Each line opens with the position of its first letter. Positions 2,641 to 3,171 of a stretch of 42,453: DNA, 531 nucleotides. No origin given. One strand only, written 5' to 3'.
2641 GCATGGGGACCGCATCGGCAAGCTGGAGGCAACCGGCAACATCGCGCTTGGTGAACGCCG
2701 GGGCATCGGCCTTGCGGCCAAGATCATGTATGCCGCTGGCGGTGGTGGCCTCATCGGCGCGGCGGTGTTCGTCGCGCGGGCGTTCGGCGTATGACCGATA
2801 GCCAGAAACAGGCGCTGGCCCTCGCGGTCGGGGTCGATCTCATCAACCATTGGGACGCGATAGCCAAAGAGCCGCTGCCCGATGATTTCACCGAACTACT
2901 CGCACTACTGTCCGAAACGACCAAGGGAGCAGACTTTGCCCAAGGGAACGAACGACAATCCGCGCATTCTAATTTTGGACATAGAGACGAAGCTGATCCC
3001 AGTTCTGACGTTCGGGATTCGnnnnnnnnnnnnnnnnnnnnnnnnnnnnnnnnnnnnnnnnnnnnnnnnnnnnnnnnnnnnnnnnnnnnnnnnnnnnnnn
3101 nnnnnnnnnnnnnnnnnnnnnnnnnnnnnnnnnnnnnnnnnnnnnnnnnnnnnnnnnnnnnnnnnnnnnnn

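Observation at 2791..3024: Phage-encoded NepR-like anti-sigma factor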

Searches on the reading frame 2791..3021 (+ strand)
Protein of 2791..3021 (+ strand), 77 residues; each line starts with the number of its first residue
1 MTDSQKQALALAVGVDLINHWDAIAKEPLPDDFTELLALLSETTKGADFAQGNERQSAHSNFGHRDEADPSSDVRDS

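Call 3: search_protein_families(library=pfam, proteins=[window:2791-3021:+], max_evalue=1)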
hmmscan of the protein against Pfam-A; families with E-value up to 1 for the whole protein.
window:2791-3021:+ (77 aa): 1 family
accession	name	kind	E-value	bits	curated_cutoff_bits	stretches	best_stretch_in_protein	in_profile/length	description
PF18557.6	NepR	-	0.00019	21.5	25.7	1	22-41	13-32/35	Anti-sigma factor NepR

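Call 4: search_protein_families(library=ncbifam, proteins=[window:2791-3021:+], max_evalue=1)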
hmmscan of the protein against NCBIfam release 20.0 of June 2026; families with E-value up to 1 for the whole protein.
window:2791-3021:+ (77 aa): 1 family
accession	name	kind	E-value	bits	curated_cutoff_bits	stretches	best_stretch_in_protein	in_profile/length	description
NF051865.1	antisigmaTNepR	equivalog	0.0022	17.8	100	1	12-37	26-51/61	anti-sigma T factor NepR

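Call 5: find_homologous_proteins(query=window:2791-3021:+, max_evalue=0.01)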
Query window:2791-3021:+: 2 candidates shared short words with the query, none scored E <= 0.01.

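Call 8: search_dna_similar(query=window:2791-3021:+, collection=phages, mode=protein, max_evalue=10, max_rows=20)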
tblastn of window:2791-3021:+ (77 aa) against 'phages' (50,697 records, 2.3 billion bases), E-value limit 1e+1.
Records with a match: 1; places in all: 1; records where one place covers at least 80% of the query: 0.
Best place of each record, by identity: <60% 1.
By first word of the organism name: Ralstonia 1.
By host as written in the record: Ralstonia solanacearum 1.
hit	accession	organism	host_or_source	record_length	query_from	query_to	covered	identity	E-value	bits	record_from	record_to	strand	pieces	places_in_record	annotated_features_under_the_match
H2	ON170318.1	Ralstonia phage YO187_3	Ralstonia solanacearum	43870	16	74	77%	27.9%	6e+0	30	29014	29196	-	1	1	record has no annotation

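Call 13: search_protein_families(library=phrogs, proteins=[window:2791-3021:+], max_evalue=0.01)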
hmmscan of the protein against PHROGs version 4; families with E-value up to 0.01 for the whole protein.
window:2791-3021:+ (77 aa): 0 families

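Call 14: search_solved_structures(query=window:2791-3021:+, max_evalue=10, show_alignments=5)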
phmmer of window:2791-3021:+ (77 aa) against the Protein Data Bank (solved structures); distinct sequences matched with E-value up to 10: 1.
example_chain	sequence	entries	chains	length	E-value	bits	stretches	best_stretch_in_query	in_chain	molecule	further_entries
3t0y_B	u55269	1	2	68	0.098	16.6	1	10-39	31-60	NepR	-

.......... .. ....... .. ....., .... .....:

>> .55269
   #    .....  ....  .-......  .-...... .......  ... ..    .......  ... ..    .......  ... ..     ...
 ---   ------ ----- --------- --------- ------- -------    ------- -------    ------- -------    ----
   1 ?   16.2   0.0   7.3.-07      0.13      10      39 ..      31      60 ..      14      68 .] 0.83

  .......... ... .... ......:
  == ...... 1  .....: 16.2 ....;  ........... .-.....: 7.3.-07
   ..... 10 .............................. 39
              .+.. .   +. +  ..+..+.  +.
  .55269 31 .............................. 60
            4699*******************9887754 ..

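Call 15: search_protein_representatives(protein=window:2791-3021:+)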
Query: 77 residues. Proteins with E-value up to 0.001 (for the whole library): 1; up to 1e-10: 1; up to 1e-30: 0. The best 1 are listed.
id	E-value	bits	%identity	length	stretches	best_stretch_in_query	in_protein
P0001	1.1e-11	60.8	38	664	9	23-44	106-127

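Call 17: find_related_loci(query=window:2791-3021:+, collection=viral_contigs, flank=6000)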
Query window:2791-3021:+ (77 aa) in viral_contigs; peptide patterns used: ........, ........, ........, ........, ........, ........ (x = any residue, [..] = any of these).
10 stretches matched a pattern, but none encodes a relative of the query by tblastn (E <= 1e-3).

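Call 61: search_protein_families(library=pfam, alignment_id=A3, max_evalue=0.001)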
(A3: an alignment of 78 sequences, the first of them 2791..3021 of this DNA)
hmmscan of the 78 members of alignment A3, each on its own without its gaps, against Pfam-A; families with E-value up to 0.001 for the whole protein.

A. member 1, window:2791-3021:+ (77 aa): 1 family
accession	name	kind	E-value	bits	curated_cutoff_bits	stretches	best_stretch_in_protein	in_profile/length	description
PF18557.6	NepR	-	0.00019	21.5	25.7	1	22-41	13-32/35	Anti-sigma factor NepR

B. families by the number of members that match (of 78 scanned): 22 families
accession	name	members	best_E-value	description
PF23899.1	SU10_portal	1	5.8e-157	Phage SU10 portal protein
PF17236.8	SU10_MCP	1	4.6e-81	SU10 major capsid protein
PF01555.25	N6_N4_Mtase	1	1.3e-31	DNA methylase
PF24175.2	SU10_adaptor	1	5.8e-29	SU10 adaptor protein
PF05838.17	Glyco_hydro_108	1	2.9e-27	Glycosyl hydrolase 108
PF05772.17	NinB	1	1.1e-18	NinB protein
PF22945.2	LEM-3_GIY-YIG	1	1.2e-12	LEM-3-like GIY-YIG domain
PF13365.12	Trypsin_2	1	3.7e-10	Trypsin-like peptidase domain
PF13482.12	RNase_H_2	1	2e-08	RNase_H superfamily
PF17948.6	DnaT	1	9.2e-07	DnaT DNA-binding domain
PF09374.15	PG_binding_3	1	2.9e-06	Predicted Peptidoglycan domain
PF13455.12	MUG113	1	3.6e-06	Meiotically up-regulated gene 113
PF00589.27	Phage_integrase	1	5.4e-06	Phage integrase family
PF00583.31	Acetyltransf_1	1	9.3e-06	Acetyltransferase (GNAT) family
PF13673.13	Acetyltransf_10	1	2.3e-05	Acetyltransferase (GNAT) domain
PF18557.6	NepR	1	0.00019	Anti-sigma factor NepR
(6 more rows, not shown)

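Call 69: list_cluster_members(proteins=[window:2791-3021:+, window:8022-9113:-, window:4628-5080:+, window:5389-5973:+, window:1489-2145:+, window:20069-21232:+, window:35819-37402:+, window:39603-40562:+, window:23434-24816:+, window:33656-34603:+])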
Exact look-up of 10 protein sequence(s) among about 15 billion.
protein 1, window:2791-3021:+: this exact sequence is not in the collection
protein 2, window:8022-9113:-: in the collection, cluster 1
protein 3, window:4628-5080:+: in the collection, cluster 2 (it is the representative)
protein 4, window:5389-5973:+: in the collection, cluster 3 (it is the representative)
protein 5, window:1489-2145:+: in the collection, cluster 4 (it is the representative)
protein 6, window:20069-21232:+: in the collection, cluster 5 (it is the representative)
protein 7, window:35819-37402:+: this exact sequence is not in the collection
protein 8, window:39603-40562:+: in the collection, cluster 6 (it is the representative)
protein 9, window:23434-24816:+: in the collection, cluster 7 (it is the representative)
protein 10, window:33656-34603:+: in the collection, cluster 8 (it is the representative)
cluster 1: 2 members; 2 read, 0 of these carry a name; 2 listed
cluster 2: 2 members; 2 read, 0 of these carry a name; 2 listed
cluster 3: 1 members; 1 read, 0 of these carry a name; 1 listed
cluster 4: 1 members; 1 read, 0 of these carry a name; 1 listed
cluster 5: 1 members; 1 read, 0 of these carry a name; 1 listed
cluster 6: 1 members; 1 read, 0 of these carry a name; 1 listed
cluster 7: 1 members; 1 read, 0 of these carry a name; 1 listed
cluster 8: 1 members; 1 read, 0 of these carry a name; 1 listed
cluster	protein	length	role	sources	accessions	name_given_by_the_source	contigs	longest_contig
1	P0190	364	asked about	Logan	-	-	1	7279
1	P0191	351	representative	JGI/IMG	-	-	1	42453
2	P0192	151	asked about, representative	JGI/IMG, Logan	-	-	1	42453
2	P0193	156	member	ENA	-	-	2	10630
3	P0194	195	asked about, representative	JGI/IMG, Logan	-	-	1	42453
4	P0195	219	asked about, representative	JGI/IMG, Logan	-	-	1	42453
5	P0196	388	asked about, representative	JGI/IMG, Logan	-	-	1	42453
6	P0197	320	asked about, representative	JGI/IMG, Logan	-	-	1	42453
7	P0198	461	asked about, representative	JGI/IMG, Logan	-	-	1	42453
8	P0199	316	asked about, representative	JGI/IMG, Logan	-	-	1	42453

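Call 70: predict_structure(alignment_id=A4)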
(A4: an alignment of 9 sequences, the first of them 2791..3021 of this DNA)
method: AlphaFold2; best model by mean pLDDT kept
length: 77 residues; sequences in the alignment: 9
mean_pLDDT: 70.9   pTM: 0.28
mean pLDDT of the five models: 70.9, 69.2, 68.6, 66.7, 64.0
residues with pLDDT >= 90: 4; 70-90: 38; 50-70: 35; < 50: 0
segments of 3 or more residues with pLDDT < 50: none
pLDDT, mean of each block of 10 residues (from residue 1): 88 86 78 81 62 54 57 58
secondary structure, 60 per line:
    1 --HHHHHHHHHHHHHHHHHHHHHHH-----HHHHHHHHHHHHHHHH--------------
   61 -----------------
elements in order: H3-25 H31-46

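Call 75: fold_search(model_id=the predicted structure, library=pdb)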
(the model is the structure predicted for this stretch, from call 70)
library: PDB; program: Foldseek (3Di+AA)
matches with E <= 10: 1; with E <= 0.001: 0
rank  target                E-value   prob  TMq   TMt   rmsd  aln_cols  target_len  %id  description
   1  9hlz_B                7.8e+00  0.03  0.32  0.10  12.2        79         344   16  Translational activators Aep1, Aep2 and Atp25 in complex with mRNA and the yeast mitochondrial ribosome (released 2025-12-17)

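Call 104: search_protein_families(library=padloc, proteins=[window:2791-3021:+], max_evalue=0.01)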
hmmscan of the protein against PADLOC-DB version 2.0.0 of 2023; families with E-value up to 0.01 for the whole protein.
window:2791-3021:+ (77 aa): 0 families
